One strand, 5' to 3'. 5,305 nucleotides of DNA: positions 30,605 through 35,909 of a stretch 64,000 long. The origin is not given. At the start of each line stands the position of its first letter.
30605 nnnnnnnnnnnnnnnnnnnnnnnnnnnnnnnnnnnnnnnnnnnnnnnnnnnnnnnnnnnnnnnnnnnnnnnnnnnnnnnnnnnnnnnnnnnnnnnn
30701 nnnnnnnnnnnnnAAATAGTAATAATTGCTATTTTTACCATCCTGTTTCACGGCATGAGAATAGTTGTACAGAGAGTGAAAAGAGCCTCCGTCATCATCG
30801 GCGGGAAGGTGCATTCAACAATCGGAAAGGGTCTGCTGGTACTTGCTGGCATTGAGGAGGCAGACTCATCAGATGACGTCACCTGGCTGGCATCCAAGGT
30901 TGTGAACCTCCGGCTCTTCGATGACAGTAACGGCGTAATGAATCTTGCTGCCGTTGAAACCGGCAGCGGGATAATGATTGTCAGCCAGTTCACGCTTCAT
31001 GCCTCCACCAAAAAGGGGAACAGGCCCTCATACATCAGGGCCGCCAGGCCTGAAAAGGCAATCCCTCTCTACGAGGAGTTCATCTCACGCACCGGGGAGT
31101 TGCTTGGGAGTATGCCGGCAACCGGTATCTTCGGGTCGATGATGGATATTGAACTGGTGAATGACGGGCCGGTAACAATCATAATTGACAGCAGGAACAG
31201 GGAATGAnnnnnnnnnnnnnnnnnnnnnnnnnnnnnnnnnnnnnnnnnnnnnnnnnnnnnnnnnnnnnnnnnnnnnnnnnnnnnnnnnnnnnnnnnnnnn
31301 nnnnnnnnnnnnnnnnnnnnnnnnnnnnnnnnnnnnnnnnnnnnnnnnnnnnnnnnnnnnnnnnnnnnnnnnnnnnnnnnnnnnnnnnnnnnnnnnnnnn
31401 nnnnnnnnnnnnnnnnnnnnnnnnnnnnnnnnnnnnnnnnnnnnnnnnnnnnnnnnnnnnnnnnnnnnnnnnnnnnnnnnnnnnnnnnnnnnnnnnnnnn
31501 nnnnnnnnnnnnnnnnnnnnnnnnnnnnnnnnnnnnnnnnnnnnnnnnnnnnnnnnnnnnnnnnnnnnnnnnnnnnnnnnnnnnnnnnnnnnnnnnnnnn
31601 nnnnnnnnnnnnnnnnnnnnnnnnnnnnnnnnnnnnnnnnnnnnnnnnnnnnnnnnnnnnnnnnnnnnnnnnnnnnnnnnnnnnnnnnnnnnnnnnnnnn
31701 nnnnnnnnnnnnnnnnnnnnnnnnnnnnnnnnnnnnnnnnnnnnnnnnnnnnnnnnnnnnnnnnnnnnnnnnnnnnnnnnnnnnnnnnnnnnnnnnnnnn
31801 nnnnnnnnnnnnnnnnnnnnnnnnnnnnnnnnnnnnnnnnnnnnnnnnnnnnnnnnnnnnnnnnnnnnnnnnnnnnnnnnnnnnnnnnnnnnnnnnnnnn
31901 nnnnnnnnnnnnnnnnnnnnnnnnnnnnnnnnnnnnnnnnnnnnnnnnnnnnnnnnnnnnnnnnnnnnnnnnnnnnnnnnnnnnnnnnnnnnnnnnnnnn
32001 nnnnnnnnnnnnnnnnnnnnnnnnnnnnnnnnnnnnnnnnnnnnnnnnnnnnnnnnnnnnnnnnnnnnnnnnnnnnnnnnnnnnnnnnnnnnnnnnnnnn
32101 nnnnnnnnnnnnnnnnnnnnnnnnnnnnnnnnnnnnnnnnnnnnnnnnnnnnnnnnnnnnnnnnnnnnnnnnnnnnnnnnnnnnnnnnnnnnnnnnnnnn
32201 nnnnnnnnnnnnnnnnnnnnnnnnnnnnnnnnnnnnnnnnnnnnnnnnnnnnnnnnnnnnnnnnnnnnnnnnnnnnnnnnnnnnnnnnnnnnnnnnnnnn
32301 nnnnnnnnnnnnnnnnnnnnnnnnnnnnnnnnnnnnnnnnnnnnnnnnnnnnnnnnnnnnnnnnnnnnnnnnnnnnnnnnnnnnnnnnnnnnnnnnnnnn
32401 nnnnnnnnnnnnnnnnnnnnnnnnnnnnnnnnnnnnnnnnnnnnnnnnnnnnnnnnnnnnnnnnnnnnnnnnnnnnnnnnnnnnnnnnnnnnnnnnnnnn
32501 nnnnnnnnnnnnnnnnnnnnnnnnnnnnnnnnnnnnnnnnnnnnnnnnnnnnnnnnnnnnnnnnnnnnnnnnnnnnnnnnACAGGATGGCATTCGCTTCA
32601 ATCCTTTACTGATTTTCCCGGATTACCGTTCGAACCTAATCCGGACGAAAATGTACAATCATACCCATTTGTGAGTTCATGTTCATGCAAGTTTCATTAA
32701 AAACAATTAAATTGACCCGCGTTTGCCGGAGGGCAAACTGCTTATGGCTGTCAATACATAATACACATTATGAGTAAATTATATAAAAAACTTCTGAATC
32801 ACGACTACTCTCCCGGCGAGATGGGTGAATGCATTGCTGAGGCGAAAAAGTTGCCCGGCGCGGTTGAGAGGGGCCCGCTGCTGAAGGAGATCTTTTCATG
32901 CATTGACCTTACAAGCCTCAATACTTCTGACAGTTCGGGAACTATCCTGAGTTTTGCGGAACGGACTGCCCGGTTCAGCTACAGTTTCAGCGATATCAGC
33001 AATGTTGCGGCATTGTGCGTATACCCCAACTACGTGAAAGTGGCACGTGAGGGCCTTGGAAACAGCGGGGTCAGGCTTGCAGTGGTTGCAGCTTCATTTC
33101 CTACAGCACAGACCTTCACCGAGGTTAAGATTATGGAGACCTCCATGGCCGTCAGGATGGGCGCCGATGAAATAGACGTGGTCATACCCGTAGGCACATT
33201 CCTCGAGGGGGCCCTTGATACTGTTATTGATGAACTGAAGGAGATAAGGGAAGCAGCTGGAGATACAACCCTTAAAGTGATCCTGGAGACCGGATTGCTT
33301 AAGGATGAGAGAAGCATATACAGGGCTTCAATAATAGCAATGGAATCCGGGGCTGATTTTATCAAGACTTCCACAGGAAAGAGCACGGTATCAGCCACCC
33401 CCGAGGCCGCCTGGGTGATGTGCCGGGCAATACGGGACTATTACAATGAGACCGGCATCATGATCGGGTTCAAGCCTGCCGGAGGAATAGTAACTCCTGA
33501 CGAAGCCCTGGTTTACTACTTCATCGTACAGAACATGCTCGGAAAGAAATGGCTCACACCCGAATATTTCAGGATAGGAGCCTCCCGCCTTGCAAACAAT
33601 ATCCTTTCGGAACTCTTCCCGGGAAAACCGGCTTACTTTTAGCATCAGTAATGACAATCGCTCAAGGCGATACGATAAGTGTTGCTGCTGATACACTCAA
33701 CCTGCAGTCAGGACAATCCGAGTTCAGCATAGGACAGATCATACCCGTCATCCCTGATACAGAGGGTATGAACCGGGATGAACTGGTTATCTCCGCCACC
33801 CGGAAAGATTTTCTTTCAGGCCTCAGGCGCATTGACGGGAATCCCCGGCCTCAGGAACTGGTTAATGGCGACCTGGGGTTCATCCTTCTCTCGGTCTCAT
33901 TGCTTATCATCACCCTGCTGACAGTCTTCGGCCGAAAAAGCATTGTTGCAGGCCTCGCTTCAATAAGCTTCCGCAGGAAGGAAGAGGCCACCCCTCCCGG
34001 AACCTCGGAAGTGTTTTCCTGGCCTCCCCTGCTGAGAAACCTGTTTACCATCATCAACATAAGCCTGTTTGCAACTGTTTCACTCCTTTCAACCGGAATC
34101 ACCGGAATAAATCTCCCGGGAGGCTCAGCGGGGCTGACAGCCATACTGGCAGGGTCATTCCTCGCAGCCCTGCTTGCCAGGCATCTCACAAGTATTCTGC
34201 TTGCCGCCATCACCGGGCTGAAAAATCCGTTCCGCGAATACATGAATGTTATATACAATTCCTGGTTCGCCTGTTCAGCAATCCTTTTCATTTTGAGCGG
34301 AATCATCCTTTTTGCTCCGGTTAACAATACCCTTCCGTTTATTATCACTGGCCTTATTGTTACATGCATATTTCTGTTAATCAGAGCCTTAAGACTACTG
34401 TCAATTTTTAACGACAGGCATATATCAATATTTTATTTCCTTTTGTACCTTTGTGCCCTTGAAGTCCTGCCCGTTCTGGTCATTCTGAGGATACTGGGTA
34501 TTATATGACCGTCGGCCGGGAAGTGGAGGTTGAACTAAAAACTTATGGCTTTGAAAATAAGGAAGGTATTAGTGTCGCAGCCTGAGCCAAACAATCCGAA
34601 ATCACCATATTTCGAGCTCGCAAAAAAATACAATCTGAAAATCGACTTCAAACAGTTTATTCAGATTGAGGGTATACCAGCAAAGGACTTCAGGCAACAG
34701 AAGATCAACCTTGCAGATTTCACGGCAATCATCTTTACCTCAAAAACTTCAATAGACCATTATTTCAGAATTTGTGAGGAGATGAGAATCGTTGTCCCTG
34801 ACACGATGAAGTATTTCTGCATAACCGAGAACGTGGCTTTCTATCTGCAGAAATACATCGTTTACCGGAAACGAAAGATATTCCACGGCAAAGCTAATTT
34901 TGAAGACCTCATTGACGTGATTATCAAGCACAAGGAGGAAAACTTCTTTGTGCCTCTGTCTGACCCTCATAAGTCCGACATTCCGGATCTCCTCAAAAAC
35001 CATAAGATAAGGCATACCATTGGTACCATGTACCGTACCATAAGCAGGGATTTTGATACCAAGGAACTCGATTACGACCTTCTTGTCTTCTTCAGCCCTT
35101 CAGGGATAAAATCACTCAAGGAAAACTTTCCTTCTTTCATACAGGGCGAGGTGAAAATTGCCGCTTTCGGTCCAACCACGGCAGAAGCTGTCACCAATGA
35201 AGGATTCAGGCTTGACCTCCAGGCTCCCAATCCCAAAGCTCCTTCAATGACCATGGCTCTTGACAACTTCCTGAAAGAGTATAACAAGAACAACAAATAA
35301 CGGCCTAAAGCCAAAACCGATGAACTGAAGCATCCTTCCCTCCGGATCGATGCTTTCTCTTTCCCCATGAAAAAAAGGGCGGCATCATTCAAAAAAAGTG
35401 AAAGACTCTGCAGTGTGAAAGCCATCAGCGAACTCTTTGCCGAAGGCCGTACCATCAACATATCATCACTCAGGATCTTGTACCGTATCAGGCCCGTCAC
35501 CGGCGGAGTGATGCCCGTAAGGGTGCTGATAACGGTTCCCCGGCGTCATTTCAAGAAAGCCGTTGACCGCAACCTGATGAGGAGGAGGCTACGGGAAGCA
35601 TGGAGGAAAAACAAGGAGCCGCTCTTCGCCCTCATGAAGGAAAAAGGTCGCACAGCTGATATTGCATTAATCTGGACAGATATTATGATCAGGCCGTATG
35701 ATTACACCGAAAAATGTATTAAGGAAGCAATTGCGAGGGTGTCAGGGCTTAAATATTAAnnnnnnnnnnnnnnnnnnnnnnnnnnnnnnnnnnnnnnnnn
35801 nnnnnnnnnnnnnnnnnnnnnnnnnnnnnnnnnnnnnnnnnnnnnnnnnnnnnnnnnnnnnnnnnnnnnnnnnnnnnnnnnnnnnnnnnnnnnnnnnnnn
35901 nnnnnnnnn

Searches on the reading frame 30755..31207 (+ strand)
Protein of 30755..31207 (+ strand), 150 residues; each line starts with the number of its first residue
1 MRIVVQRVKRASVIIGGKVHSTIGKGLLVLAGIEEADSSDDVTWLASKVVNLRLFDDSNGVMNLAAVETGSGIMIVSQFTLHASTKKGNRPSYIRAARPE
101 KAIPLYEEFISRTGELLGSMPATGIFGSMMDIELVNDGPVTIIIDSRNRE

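Call 27: search_protein_families(library=pfam, max_evalue=0.000001, proteins=[window:30755-31207:+])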
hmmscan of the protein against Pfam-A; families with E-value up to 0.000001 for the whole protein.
window:30755-31207:+ (150 aa): 1 family
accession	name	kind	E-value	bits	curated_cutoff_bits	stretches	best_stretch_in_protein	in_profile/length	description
PF02580.21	Tyr_Deacylase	-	1.6e-52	178.1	25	1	2-145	1-144/144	D-Tyr-tRNA(Tyr) deacylase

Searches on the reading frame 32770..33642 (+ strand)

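Call 27: search_protein_families(library=pfam, max_evalue=0.000001, proteins=[window:32770-33642:+])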
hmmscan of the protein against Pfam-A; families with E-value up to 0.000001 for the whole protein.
window:32770-33642:+ (290 aa): 1 family
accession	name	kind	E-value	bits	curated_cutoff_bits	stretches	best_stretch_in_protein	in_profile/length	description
PF01791.15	DeoC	-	1.1e-22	81.2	23.8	1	78-244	34-200/229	DeoC/LacD family aldolase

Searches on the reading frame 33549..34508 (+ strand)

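Call 27: search_protein_families(library=pfam, max_evalue=0.000001, proteins=[window:33549-34508:+])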
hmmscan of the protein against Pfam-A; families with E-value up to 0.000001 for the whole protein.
window:33549-34508:+ (319 aa): 1 family
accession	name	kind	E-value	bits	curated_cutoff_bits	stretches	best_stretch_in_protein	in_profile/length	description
PF14093.11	DUF4271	-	2e-21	77.3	29.7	1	111-316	2-206/206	Domain of unknown function (DUF4271)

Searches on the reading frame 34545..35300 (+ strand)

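Call 27: search_protein_families(library=pfam, max_evalue=0.000001, proteins=[window:34545-35300:+])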
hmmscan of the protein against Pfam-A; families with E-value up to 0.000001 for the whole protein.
window:34545-35300:+ (251 aa): 1 family
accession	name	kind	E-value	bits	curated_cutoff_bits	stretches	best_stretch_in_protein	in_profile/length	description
PF02602.20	HEM4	-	1.1e-27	97.1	27.5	1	39-236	20-230/231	Uroporphyrinogen-III synthase HemD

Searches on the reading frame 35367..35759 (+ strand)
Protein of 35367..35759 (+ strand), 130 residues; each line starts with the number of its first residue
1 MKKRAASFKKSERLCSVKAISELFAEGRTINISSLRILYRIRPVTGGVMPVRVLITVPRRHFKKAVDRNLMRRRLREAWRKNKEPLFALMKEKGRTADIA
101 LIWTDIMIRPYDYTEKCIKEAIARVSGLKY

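Call 27: search_protein_families(library=pfam, max_evalue=0.000001, proteins=[window:35367-35759:+])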
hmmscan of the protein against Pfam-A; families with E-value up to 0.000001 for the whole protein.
window:35367-35759:+ (130 aa): 1 family
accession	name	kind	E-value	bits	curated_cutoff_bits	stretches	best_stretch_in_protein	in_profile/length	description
PF00825.24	Ribonuclease_P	-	4.9e-14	52.7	22.3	1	8-87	1-76/109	Ribonuclease P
